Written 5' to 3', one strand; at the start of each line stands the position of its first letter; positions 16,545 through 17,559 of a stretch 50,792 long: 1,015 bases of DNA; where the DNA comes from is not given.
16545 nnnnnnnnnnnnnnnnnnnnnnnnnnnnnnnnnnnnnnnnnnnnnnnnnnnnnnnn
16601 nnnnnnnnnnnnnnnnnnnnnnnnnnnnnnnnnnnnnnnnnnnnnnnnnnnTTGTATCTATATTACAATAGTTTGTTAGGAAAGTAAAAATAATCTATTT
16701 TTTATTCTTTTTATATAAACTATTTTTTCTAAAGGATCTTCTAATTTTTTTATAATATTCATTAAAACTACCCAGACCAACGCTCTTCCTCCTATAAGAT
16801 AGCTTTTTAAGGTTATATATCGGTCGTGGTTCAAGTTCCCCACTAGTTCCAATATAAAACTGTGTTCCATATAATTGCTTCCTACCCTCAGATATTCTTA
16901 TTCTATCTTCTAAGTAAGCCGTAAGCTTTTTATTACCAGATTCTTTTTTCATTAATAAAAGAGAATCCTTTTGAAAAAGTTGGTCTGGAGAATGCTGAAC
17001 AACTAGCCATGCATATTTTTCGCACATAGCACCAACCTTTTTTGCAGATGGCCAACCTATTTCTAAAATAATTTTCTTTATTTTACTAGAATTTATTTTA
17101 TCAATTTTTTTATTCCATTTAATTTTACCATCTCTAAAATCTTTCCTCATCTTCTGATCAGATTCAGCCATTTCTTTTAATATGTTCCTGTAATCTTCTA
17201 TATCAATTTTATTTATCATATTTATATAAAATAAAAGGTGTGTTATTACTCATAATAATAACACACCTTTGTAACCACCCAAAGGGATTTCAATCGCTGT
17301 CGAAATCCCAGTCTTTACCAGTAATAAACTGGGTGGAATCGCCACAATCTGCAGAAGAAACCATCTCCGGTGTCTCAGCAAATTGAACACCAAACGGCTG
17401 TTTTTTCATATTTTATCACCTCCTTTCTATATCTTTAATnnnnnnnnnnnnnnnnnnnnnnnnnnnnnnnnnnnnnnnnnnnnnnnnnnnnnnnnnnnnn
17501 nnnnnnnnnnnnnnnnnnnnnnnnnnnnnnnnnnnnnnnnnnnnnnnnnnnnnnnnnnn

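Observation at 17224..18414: Unannotated 39-aa precursor plus MdnC/MvdD-type ATP-grasp: a minimal graspetide (omega-ester RiPP) locus with a non-microviridin core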

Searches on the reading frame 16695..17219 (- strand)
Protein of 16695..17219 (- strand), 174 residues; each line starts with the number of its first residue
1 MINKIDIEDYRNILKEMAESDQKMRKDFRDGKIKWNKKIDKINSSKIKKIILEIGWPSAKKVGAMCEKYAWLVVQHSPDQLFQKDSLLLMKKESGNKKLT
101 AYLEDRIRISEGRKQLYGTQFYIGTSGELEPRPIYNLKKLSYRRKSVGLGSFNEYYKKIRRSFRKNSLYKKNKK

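Call 3: search_protein_families(library=pfam, proteins=[window:16695-17219:-], max_evalue=0.01)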
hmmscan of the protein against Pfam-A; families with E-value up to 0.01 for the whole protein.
window:16695-17219:- (174 aa): 1 family
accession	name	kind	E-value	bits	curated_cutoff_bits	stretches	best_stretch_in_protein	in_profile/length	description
PF20329.3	DUF6624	-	4.7e-14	52.7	27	1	37-160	38-165/173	Family of unknown function (DUF6624)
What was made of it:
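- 16695..17219 (-): DUF6624 protein (174 aa, no signal peptide): the conserved third gene of the cassette, role unknown. Pfam PF20329 at 4.7e-14 (call 3).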

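Call 4: search_protein_families(library=ncbifam, proteins=[window:16695-17219:-], max_evalue=0.01)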
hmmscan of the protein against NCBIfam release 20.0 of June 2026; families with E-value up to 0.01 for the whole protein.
window:16695-17219:- (174 aa): 0 families

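Call 39: find_homologous_proteins(query=window:16695-17219:-)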
Query window:16695-17219:- (174 aa): 103 proteins with E <= 0.001 among 330 candidates.
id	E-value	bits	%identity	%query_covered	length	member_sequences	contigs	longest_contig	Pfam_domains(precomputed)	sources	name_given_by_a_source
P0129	3.8e-71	256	98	71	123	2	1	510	PF20329.3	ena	-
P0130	1.5e-61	225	62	96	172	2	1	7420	PF20329.3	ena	-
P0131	9.7e-59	216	63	89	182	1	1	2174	PF20329.3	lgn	-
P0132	1.0e-50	190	62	87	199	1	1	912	PF20329.3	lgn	-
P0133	1.6e-33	134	47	86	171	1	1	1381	PF20329.3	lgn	-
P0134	2.7e-33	133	46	86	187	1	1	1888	PF20329.3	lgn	-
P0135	1.1e-30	125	44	95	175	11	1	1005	PF20329.3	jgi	jgi:hypothetical protein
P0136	1.2e-30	125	46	89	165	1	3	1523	PF20329.3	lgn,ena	-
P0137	1.2e-30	125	44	95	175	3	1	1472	PF20329.3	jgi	jgi:hypothetical protein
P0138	2.5e-30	124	49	84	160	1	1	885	PF20329.3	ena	-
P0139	7.0e-30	122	45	86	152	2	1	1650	PF20329.3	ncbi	-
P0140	1.4e-29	121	48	80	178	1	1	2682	PF20329.3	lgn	-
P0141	3.4e-29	120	43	89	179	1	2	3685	PF20329.3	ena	-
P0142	3.9e-29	120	46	86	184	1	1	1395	PF20329.3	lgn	-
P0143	7.7e-29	119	44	86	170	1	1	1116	PF20329.3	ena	-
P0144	1.7e-28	118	45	83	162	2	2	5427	PF20329.3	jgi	jgi:hypothetical protein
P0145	5.0e-28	116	43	85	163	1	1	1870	PF20329.3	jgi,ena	-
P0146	1.1e-27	115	44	84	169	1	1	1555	PF20329.3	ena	-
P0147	1.4e-27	115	44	83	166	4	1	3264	PF20329.3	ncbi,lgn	-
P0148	1.8e-27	114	42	88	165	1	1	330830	PF20329.3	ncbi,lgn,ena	-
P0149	2.7e-27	114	41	91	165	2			PF20329.3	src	-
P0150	6.3e-27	112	46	82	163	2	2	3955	PF20329.3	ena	-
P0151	9.1e-27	112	40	89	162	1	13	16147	PF20329.3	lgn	-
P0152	1.5e-26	111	43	81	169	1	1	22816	PF20329.3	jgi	jgi:hypothetical protein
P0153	3.5e-26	110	41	86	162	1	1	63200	PF20329.3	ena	-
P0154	5.6e-26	109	41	87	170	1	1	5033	PF20329.3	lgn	-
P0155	6.1e-26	109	41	93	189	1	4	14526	PF20329.3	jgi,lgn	jgi:hypothetical protein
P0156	6.1e-26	109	41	90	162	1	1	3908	PF20329.3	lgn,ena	-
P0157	4.8e-25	106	39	89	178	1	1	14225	PF20329.3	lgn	-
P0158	5.6e-25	106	43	86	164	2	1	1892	PF20329.3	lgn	-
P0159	1.0e-24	105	39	84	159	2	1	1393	PF20329.3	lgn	-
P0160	1.6e-24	105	39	82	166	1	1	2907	PF20329.3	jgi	jgi:hypothetical protein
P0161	2.8e-24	104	41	85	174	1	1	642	PF20329.3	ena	-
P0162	3.0e-24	104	41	92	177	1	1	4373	PF20329.3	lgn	-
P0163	9.1e-24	102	41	88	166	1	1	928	PF20329.3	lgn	-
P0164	1.1e-23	102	38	90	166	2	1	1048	PF20329.3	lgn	-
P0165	2.0e-23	101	41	83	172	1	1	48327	PF20329.3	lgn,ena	-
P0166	3.0e-23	100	42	81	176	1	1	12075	PF20329.3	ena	-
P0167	1.7e-22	98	36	92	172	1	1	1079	PF20329.3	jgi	jgi:hypothetical protein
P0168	2.3e-22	98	43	81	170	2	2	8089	PF20329.3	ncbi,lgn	-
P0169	3.0e-22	97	42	81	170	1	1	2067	PF20329.3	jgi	jgi:hypothetical protein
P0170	5.6e-22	96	42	83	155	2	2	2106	PF20329.3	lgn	-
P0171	8.8e-22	96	41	83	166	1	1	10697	PF20329.3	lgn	-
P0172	1.4e-21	95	41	81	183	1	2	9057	PF20329.3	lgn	-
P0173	8.6e-21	92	39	87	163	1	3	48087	PF20329.3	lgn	-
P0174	1.4e-20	92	46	59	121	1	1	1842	PF20329.3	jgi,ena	-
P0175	2.2e-20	91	41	81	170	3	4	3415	PF20329.3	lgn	-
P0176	8.8e-20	89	37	91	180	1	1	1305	PF20329.3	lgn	-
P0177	2.8e-19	88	41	81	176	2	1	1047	PF20329.3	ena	-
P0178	6.6e-19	86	45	67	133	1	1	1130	PF20329.3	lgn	-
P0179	1.2e-18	86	42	77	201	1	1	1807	PF20329.3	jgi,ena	-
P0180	1.5e-18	85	38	82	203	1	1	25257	PF20329.3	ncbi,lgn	-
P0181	2.4e-18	84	39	82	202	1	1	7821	PF20329.3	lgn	-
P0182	8.0e-18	83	38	87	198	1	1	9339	PF20329.3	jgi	jgi:hypothetical protein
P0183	4.7e-17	80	36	87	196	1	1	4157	PF20329.3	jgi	jgi:hypothetical protein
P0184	5.3e-17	80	39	72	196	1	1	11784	PF20329.3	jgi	jgi:hypothetical protein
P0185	7.2e-17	80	35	87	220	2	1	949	PF20329.3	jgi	jgi:hypothetical protein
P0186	1.2e-16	79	39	93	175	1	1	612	PF20329.3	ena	-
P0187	2.0e-16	78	36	87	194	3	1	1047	PF20329.3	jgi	jgi:hypothetical protein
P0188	2.0e-16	78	36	86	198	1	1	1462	PF20329.3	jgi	-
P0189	3.5e-16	77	38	72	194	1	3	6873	PF20329.3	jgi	jgi:hypothetical protein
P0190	7.9e-16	76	36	89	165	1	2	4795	PF20329.3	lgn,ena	-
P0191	9.3e-16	76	39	72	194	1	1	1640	PF20329.3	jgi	jgi:hypothetical protein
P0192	9.9e-16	76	34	88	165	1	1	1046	PF20329.3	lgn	-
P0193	1.2e-15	76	36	88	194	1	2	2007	PF20329.3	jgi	jgi:hypothetical protein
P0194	1.4e-15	76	37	87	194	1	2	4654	PF20329.3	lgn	-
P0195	1.7e-15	75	36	91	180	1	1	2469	PF20329.3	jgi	jgi:hypothetical protein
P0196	4.9e-15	74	33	88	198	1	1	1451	PF20329.3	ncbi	-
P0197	8.8e-15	73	39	79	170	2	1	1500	PF20329.3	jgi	jgi:hypothetical protein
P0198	1.2e-14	72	37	89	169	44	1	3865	PF20329.3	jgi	-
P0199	1.2e-14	72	38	67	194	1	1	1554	PF20329.3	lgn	-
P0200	1.8e-14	72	45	55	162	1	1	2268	PF20329.3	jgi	-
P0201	3.0e-14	71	37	80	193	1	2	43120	PF20329.3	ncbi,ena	-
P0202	3.0e-14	71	43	61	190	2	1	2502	PF20329.3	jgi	jgi:hypothetical protein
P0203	3.1e-14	71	34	89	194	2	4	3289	PF20329.3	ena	-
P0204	9.3e-14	70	35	83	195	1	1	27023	PF20329.3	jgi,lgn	jgi:hypothetical protein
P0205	1.7e-13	69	34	87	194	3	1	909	PF20329.3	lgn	-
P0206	1.8e-13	69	41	73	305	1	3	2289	PF20329.3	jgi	-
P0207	1.9e-13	69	34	88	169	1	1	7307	PF20329.3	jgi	jgi:hypothetical protein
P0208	2.0e-13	69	33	89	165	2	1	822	PF20329.3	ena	-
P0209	3.3e-13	68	35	88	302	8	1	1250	PF20329.3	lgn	-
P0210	4.3e-13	67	40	71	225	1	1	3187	PF20329.3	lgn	-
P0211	3.2e-12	65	35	84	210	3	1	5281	PF20329.3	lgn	-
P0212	5.3e-12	64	38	73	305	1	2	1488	PF20329.3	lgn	-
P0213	5.4e-12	64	32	87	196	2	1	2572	PF20329.3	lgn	-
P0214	6.7e-12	64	36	71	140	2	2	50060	PF20329.3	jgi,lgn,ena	-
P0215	1.5e-11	62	35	67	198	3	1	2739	PF20329.3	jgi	jgi:hypothetical protein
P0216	2.1e-11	62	31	89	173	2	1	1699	PF20329.3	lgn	-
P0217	4.0e-11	61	37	64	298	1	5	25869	PF20329.3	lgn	-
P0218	6.5e-11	60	45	52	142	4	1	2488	PF20329.3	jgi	jgi:hypothetical protein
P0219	1.2e-10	59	42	61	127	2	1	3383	PF20329.3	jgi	jgi:hypothetical protein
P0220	2.8e-10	58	29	87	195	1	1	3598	PF20329.3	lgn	-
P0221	4.4e-10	58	34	83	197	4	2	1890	PF20329.3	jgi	jgi:hypothetical protein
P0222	4.6e-10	58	34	89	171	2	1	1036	PF20329.3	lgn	-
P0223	6.7e-10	57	37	68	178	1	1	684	PF20329.3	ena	-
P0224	8.3e-10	57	37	70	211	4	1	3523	PF20329.3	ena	-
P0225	2.0e-9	56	34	80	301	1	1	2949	PF20329.3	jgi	jgi:hypothetical protein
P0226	3.2e-9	55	41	64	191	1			PF20329.3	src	-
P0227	4.2e-9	54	45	47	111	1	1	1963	PF20329.3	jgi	jgi:hypothetical protein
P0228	5.2e-8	51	29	84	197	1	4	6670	PF20329.3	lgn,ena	-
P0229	7.8e-8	50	29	88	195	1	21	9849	PF20329.3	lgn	-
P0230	9.5e-8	50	56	35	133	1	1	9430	PF20329.3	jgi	jgi:hypothetical protein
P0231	1.7e-7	49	35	68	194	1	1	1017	PF20329.3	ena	-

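Call 49: predict_structure(alignment_id=A3)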
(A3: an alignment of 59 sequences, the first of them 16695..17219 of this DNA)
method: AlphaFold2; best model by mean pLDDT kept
length: 174 residues; sequences in the alignment: 59
mean_pLDDT: 95.6   pTM: 0.89
mean pLDDT of the five models: 95.6, 95.2, 95.2, 95.2, 94.8
residues with pLDDT >= 90: 159; 70-90: 13; 50-70: 2; < 50: 0
segments of 3 or more residues with pLDDT < 50: none
pLDDT, mean of each block of 10 residues (from residue 1): 83 98 95 94 98 98 98 98 98 97 98 98 95 98 98 98 89 79
secondary structure, 60 per line:
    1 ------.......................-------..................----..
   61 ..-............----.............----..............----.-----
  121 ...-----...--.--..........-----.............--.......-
elements in order: H7-29 H37-54 H59-62 H64-75 H80-92 H97-110 E121-123 E129-131 H137-146 H152-164 H167-173

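Call 53: fold_search(model_id=the predicted structure, library=pdb)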
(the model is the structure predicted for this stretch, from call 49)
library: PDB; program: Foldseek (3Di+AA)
matches with E <= 10: 44; with E <= 0.001: 0
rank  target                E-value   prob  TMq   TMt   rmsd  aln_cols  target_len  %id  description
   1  8e0n_D                1.9e+00  0.18  0.36  0.37   8.4       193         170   10  Homotrimeric variant of tcTRP9, BGL18 (released 2023-04-12)
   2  5xuh_B                1.9e+00  0.04  0.14  0.18  10.6       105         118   11  Crystal structure of Escherichia coli holo-[acyl-carrier-protein] synthase (AcpS) D9A mutant in complex with CoA (released 2018-06-27)
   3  2i6h_A                2.3e+00  0.54  0.35  0.34   3.3        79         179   18  Structure of Protein of Unknown Function ATU0120 from Agrobacterium tumefaciens (released 2006-09-26)
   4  2i6h_B                2.6e+00  0.51  0.35  0.34   3.2        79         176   18  Structure of Protein of Unknown Function ATU0120 from Agrobacterium tumefaciens (released 2006-09-26)
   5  7mwr_B                2.6e+00  0.12  0.24  0.19   8.8       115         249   11  Structure of De Novo designed beta sheet heterodimer LHD101A53/B4 (released 2022-01-19)
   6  8xyv_B                2.6e+00  0.10  0.18  0.30  14.4       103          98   16  De novo designed protein 0705-5 (released 2024-10-02)
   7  5xuh_A                2.6e+00  0.03  0.14  0.17  11.9       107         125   14  Crystal structure of Escherichia coli holo-[acyl-carrier-protein] synthase (AcpS) D9A mutant in complex with CoA (released 2018-06-27)
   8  5vbx_A                3.1e+00  0.03  0.13  0.16  12.1       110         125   11  Crystal structure of holo-[acyl-carrier-protein] synthase (AcpS) from Escherichia coli (released 2017-11-01)
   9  5cwb                  3.2e+00  0.09  0.22  0.21   8.9       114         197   12  Crystal structure of de novo designed helical repeat protein DHR4 (released 2015-12-16)
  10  8e0l_A                3.8e+00  0.08  0.22  0.23   9.2       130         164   11  Homotrimeric variant of tcTRP9, BGL06 (released 2023-04-12)
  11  5me9_A                3.8e+00  0.02  0.12  0.07  15.2       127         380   15  Crystal structure of yeast Cdt1 (N terminal and middle domain), form 1. (released 2017-05-17)
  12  8fbn_F                4.7e+00  0.21  0.37  0.31   5.1       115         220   11  Improving the secretion of designed protein assemblies through negative design of cryptic transmembrane domains (released 2023-03-22)
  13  2bdd                  4.7e+00  0.02  0.13  0.16  13.2       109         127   15  Crystal Structure of Holo-ACP-synthase from Plasmodium yoelii (released 2005-11-01)
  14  8kev_C                5.0e+00  0.12  0.30  0.14   6.1       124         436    8  Cryo-EM structure of HRD1-SEL1L-XTP3B (state D1) complex (released 2025-02-19)
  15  9dze_K                5.0e+00  0.11  0.31  0.20   7.1       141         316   11  Computationally Designed Bifaceted Protein Nanomaterial pD5-14 (released 2024-10-30)
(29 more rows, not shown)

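Call 65: search_protein_families(library=pfam, alignment_id=A3, max_evalue=1)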
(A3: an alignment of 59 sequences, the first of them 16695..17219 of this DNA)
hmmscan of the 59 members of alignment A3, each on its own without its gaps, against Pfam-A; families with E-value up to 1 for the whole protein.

A. member 1, window:16695-17219:- (174 aa): 1 family
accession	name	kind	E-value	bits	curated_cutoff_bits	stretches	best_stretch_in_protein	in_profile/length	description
PF20329.3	DUF6624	-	4.7e-14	52.7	27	1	37-160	38-165/173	Family of unknown function (DUF6624)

B. families by the number of members that match (of 59 scanned): 24 families
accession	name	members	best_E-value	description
PF20329.3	DUF6624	59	2.8e-28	Family of unknown function (DUF6624)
PF16914.10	TetR_C_12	2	0.022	Bacterial transcriptional repressor C-terminal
PF00332.24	Glyco_hydro_17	2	0.091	Glycosyl hydrolases family 17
PF19252.4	HIND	2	0.15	HIND motif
PF24070.1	T4_MRH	1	0.0026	T4 MRH-like protein family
PF16784.11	HNHc_6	1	0.0081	Putative HNHc nuclease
PF11199.13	DUF2891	1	0.011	Protein of unknown function (DUF2891)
PF10205.14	KLRAQ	1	0.019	Predicted coiled-coil domain-containing protein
PF21251.2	Ribosomal_uS5m_N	1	0.021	Small ribosomal subunit protein uS5m, N-terminal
PF10566.15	Glyco_hydro_97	1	0.023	Glycoside hydrolase 97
PF11235.13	Med25_SD1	1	0.028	Mediator complex subunit 25 synapsin 1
PF22266.2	DUF6953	1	0.029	Family of unknown function (DUF6953)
PF10097.14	DUF2335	1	0.042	Predicted membrane protein (DUF2335)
PF03242.18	LEA_3a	1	0.056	Late embryogenesis abundant protein (LEA_3a subfamily)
PF02057.21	Glyco_hydro_59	1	0.068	Glycosyl hydrolase family 59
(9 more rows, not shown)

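Call 66: search_solved_structures(query=A3, max_evalue=10)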
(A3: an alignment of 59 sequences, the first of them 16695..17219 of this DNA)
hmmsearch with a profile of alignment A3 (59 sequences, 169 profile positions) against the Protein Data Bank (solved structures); distinct sequences matched with E-value up to 10: 3.
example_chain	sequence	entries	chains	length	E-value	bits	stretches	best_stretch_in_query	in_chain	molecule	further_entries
4dk1_A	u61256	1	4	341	0.39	13.5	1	74-145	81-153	Putative MacA, Multidrug resistance protein mexA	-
2gts_A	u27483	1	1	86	0.51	13.1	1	81-112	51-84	hypothetical protein HP0062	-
3dlc_A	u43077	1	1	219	0.97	12.2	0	28-70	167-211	Putative S-adenosyl-L-methionine-dependent Methyltransferase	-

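Call 70: find_encoding_contigs(protein=P0148, flank=5000, max_places=2)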
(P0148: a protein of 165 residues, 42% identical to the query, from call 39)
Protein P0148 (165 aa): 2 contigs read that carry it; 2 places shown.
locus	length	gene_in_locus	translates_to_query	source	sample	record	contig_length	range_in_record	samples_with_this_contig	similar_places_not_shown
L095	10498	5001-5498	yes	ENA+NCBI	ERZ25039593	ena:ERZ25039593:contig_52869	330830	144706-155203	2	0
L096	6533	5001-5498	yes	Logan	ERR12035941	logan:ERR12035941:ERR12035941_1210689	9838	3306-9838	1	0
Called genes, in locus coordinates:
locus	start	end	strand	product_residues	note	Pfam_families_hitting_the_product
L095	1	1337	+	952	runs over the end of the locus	PF00270:DEAD, PF04851:ResIII, PF27159:HI_1054_N, PF27365:HI_1054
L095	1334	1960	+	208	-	-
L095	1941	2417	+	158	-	-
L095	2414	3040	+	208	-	-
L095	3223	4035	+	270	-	PF01209:Ubie_methyltran (weak), PF00398:RrnaAD, PF13489:Methyltransf_23, PF13847:Methyltransf_31, PF08241:Methyltransf_11, PF08242:Methyltransf_12, PF13649:Methyltransf_25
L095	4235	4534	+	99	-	PF04266:ASCH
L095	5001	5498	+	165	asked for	PF20329:DUF6624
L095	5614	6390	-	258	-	PF03988:DUF347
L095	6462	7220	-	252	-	PF12730:ABC2_membrane_4, PF10920:DUF2705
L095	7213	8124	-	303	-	PF00005:ABC_tran, PF13304:AAA_21 (weak)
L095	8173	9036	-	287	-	-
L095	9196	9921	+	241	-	PF20772:TACO1_YebC_N, PF01709:Transcrip_reg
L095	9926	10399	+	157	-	PF02075:RuvC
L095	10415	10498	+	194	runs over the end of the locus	PF01330:RuvA_N, PF14520:HHH_5, PF07499:RuvA_C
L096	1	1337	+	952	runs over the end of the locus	PF00270:DEAD, PF04851:ResIII, PF27159:HI_1054_N, PF27365:HI_1054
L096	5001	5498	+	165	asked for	PF20329:DUF6624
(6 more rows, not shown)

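Call 71: find_encoding_contigs(protein=P0165, flank=5000, max_places=2)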
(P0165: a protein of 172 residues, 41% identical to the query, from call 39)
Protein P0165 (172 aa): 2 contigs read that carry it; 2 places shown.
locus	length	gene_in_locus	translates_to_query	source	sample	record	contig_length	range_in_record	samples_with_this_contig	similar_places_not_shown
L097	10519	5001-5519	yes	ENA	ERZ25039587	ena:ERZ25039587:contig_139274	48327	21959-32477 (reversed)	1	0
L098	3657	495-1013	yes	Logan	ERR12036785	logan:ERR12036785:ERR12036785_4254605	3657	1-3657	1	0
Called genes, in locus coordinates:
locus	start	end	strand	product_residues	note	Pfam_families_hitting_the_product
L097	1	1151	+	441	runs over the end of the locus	PF00324:AA_permease, PF13520:AA_permease_2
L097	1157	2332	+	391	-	PF01926:MMR_HSR1, PF02421:FeoB_N (faint), PF08438:YGR210-like_G4, PF02824:TGS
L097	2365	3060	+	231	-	PF01128:IspD, PF12804:NTP_transf_3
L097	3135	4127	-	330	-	-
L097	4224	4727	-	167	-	-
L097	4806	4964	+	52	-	PF03911:Sec61_beta (weak)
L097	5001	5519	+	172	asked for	PF20329:DUF6624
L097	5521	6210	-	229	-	-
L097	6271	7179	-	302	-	-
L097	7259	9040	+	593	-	PF03485:Arg_tRNA_synt_N, PF00750:tRNA-synt_1d, PF05746:DALR_1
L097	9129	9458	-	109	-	PF03091:CutA1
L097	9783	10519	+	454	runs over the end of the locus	-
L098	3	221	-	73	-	?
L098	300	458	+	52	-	PF03911:Sec61_beta (weak)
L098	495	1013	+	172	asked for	PF20329:DUF6624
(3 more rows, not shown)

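Call 87: fold_search(model_id=the predicted structure, library=viral)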
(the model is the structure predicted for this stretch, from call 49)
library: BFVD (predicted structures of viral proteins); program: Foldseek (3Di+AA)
matches with E <= 10: 70; with E <= 0.001: 0
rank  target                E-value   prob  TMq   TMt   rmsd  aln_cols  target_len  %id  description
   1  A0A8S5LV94            1.2e+00  0.05  0.14  0.13  15.8       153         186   12  Uncharacterized protein [Siphoviridae sp. ctFn287]
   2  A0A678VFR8            1.3e+00  0.10  0.18  0.06  19.7       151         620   11  Tail adsorption protein [Lactococcus phage vB_Llc_bIBBAm4]
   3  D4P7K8                1.4e+00  0.06  0.11  0.12  11.6        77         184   21  Gp097 [Rhodococcus phage ReqiPepy6]
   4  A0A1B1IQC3            1.5e+00  0.04  0.16  0.15  17.8       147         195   15  (no name in the UniProt tables at hand)
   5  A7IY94                2.2e+00  0.03  0.16  0.19  16.9       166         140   14  Gp23 [Corynebacterium phage P1201]
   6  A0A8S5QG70            2.8e+00  0.03  0.14  0.18  15.3       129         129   12  Avd-like protein [Caudovirales sp. ctqPn17]
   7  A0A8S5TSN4            3.0e+00  0.04  0.16  0.14  16.7       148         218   11  Terminase small subunit [Siphoviridae sp. ctj8j9]
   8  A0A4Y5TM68            3.7e+00  0.07  0.10  0.25   5.2        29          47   24  (no name in the UniProt tables at hand)
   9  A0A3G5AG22            3.7e+00  0.05  0.22  0.25  18.4       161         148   12  Uncharacterized protein [Solivirus sp.]
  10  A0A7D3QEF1            3.9e+00  0.06  0.20  0.08  12.1       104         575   12  (no name in the UniProt tables at hand)
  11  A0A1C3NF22            3.9e+00  0.02  0.13  0.16  18.0       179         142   10  (no name in the UniProt tables at hand)
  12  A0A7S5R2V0            4.6e+00  0.05  0.15  0.22  12.8        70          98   10  (no name in the UniProt tables at hand)
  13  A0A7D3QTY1            4.9e+00  0.13  0.34  0.24   5.2       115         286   10  Soluble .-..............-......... factor [Fadolivirus FV1/VV64]
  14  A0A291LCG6            4.9e+00  0.04  0.15  0.18   9.2        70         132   16  Uncharacterized protein [Klebsiella phage vB_KpnM_KpV79]
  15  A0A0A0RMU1            4.9e+00  0.01  0.14  0.13  20.3       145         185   11  DUF7222 domain-containing protein [Bacillus phage Mater]
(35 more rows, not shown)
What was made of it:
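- Tried and rejected: Nothing significant came from Pfam scans of 59 members at E up to 1 (call 65), a profile search of PDB sequences (call 66), Foldseek against PDB (best E = 1.9, TM 0.36; call 53) or Foldseek against BFVD (call 87).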

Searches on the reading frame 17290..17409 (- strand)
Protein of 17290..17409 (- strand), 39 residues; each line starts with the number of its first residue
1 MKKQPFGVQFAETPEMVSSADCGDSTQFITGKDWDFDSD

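Call 3: search_protein_families(library=pfam, proteins=[window:17290-17409:-], max_evalue=0.01)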
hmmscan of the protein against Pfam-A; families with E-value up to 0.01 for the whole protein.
window:17290-17409:- (39 aa): 0 families

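Call 4: search_protein_families(library=ncbifam, proteins=[window:17290-17409:-], max_evalue=0.01)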
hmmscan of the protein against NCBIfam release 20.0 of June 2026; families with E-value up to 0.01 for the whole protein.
window:17290-17409:- (39 aa): 0 families
